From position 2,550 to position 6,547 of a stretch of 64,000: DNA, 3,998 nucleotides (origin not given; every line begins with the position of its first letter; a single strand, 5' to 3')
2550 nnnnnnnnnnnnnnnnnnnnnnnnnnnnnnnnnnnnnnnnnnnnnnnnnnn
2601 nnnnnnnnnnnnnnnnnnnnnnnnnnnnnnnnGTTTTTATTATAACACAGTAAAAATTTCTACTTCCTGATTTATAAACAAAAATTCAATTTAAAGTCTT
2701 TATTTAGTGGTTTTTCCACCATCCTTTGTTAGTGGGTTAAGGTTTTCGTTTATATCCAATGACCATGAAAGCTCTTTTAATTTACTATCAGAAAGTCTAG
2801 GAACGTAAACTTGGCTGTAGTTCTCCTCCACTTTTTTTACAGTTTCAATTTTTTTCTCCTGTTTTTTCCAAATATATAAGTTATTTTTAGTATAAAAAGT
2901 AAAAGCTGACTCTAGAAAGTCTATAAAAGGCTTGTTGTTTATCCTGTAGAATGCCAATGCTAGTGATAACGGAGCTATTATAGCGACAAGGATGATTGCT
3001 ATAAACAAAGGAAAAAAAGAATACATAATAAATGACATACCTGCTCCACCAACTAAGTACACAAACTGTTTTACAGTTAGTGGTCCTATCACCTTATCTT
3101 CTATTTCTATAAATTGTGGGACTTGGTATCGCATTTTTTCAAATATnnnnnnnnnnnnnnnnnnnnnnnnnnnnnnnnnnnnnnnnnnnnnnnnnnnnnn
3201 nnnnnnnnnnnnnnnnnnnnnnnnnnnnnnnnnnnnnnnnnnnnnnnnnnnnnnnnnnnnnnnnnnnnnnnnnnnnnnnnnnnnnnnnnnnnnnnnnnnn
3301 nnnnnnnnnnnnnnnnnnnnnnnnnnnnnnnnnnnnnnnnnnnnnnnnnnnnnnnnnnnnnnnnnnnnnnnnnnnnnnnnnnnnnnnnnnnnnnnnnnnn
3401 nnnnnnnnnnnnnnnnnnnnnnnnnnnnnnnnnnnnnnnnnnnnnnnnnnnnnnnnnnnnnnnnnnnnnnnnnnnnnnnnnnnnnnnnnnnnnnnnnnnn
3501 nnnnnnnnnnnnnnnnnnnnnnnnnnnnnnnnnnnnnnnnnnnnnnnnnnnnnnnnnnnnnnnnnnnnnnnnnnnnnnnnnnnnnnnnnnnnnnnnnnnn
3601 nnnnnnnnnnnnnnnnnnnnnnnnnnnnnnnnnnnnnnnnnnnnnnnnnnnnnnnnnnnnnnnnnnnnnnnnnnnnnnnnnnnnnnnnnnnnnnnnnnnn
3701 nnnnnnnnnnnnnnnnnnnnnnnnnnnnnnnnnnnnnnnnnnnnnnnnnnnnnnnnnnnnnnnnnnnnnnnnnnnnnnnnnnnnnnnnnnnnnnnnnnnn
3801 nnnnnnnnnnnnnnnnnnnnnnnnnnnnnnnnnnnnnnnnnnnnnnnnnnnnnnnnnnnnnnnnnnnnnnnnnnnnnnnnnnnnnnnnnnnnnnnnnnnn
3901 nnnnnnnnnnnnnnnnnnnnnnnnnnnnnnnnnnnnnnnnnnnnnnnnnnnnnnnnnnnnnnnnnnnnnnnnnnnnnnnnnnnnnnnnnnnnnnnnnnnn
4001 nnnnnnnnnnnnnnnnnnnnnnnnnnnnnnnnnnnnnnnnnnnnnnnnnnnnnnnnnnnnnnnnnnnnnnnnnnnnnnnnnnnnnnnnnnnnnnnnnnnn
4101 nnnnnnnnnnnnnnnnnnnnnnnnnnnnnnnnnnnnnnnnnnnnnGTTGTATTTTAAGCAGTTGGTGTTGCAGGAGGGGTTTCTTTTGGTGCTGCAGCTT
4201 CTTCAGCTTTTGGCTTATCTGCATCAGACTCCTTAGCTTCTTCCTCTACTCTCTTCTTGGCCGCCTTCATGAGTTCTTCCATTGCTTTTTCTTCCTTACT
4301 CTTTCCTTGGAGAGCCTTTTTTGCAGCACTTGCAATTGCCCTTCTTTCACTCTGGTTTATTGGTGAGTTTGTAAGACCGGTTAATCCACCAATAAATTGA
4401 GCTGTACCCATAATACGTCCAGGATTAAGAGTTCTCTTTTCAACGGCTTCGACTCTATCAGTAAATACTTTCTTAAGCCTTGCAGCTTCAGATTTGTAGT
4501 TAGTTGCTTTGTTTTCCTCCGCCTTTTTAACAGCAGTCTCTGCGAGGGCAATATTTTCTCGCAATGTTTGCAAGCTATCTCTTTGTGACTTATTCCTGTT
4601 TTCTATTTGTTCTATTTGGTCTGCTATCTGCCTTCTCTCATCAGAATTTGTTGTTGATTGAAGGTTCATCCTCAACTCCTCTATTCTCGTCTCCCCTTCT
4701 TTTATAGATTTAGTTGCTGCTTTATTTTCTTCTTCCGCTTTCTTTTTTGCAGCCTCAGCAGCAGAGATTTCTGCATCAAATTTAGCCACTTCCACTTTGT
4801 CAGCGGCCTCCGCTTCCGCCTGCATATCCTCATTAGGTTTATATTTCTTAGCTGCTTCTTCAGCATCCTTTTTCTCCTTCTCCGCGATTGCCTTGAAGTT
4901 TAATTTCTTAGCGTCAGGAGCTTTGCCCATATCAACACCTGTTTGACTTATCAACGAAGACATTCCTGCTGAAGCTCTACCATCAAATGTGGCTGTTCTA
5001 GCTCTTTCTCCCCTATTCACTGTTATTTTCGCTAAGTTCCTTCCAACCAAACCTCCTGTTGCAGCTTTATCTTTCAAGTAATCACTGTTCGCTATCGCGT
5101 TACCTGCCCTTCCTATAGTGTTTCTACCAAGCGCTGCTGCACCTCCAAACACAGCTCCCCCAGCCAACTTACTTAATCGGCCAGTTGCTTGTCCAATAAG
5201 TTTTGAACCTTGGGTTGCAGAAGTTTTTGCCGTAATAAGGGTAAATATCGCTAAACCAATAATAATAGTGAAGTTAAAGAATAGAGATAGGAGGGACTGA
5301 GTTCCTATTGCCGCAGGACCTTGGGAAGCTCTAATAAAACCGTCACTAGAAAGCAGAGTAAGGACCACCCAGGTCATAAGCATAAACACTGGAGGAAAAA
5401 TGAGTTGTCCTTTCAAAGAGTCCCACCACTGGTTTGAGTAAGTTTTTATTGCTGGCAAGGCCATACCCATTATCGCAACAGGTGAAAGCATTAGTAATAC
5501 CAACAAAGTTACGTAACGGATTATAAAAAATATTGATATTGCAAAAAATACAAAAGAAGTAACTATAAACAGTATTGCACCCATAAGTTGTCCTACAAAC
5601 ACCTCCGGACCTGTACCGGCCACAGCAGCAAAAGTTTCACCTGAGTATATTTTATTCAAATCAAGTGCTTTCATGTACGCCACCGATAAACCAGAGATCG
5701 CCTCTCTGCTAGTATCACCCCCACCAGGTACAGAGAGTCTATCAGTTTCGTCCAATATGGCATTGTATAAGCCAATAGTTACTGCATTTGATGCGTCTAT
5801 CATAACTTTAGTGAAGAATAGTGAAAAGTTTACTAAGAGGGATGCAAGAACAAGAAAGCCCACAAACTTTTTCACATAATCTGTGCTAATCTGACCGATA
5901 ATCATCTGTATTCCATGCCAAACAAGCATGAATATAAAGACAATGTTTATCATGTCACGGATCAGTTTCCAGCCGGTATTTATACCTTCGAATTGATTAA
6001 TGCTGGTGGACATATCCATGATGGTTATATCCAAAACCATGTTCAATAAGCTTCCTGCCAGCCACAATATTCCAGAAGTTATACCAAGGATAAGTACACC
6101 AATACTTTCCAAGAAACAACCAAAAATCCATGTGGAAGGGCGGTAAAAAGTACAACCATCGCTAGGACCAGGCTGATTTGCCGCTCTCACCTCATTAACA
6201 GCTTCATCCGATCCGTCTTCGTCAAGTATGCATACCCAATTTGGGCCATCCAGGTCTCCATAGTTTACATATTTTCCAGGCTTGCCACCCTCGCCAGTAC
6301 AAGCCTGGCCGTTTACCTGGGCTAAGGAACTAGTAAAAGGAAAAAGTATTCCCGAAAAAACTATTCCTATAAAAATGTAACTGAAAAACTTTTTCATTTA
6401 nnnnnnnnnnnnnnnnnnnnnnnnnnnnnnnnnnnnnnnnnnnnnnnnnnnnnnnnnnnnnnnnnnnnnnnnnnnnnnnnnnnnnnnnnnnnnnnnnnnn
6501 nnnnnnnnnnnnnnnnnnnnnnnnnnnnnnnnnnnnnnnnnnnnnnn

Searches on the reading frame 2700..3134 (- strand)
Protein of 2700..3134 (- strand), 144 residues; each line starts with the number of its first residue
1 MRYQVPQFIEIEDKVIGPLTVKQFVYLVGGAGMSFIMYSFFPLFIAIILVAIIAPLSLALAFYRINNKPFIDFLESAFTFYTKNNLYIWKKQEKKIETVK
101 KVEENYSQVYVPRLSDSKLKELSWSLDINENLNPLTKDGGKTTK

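Call 5: search_protein_families(library=pfam, proteins=[window:2700-3134:-], max_evalue=0.1)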
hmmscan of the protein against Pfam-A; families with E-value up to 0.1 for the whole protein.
window:2700-3134:- (144 aa): 4 families
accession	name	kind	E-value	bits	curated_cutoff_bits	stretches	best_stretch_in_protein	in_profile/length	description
PF12666.12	PrgI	-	3.7e-10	40.6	27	1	9-82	6-84/91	PrgI family protein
PF12648.12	TcpE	-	0.0002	22.2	29.9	1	18-86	23-93/100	TcpE family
PF04721.23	PAW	-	0.00086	19.6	31.4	1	85-131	59-106/197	PNGase C-terminal domain, mannose-binding module PAW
PF05514.17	HR_lesion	-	0.079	13.6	22.6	0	24-75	69-120/138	HR-like lesion-inducing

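Call 6: search_protein_families(library=ncbifam, proteins=[window:2700-3134:-], max_evalue=0.1)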
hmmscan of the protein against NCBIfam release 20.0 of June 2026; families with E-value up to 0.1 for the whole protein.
window:2700-3134:- (144 aa): 1 family
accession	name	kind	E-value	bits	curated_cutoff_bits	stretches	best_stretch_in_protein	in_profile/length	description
NF042935.1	SCO6880_fam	subfamily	0.022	13.7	60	1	14-82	12-79/477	SCO6880 family protein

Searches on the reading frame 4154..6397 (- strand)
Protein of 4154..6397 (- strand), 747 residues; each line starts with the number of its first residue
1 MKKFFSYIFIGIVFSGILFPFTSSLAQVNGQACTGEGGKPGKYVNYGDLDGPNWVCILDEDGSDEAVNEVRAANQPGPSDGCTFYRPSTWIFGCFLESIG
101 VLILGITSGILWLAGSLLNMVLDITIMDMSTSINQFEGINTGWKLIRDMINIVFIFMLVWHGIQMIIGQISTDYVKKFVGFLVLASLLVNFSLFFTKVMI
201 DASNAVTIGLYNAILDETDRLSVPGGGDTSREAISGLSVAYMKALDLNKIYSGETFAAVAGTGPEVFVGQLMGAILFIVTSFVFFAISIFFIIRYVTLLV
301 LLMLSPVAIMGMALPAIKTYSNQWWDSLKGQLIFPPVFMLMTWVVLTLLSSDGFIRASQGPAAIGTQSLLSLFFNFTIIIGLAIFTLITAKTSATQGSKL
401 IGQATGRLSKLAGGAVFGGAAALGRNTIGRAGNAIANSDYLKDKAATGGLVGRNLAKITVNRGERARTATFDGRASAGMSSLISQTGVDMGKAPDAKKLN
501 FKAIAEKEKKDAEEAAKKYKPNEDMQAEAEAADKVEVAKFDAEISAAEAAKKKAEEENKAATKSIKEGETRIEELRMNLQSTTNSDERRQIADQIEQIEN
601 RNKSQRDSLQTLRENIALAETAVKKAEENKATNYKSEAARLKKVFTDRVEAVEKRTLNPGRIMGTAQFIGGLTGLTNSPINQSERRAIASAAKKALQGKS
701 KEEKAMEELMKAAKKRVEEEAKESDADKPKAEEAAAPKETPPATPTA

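Call 5: search_protein_families(library=pfam, proteins=[window:4154-6397:-], max_evalue=0.1)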
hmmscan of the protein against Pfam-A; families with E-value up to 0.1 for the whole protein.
window:4154-6397:- (747 aa): 1 family
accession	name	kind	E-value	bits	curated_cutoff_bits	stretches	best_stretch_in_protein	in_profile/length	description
PF04610.19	TrbL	-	5.1e-05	23.6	25.9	1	158-388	5-213/215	TrbL/VirB6 plasmid conjugal transfer protein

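Call 6: search_protein_families(library=ncbifam, proteins=[window:4154-6397:-], max_evalue=0.1)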
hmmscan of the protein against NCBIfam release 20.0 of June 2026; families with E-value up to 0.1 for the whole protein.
window:4154-6397:- (747 aa): 0 families
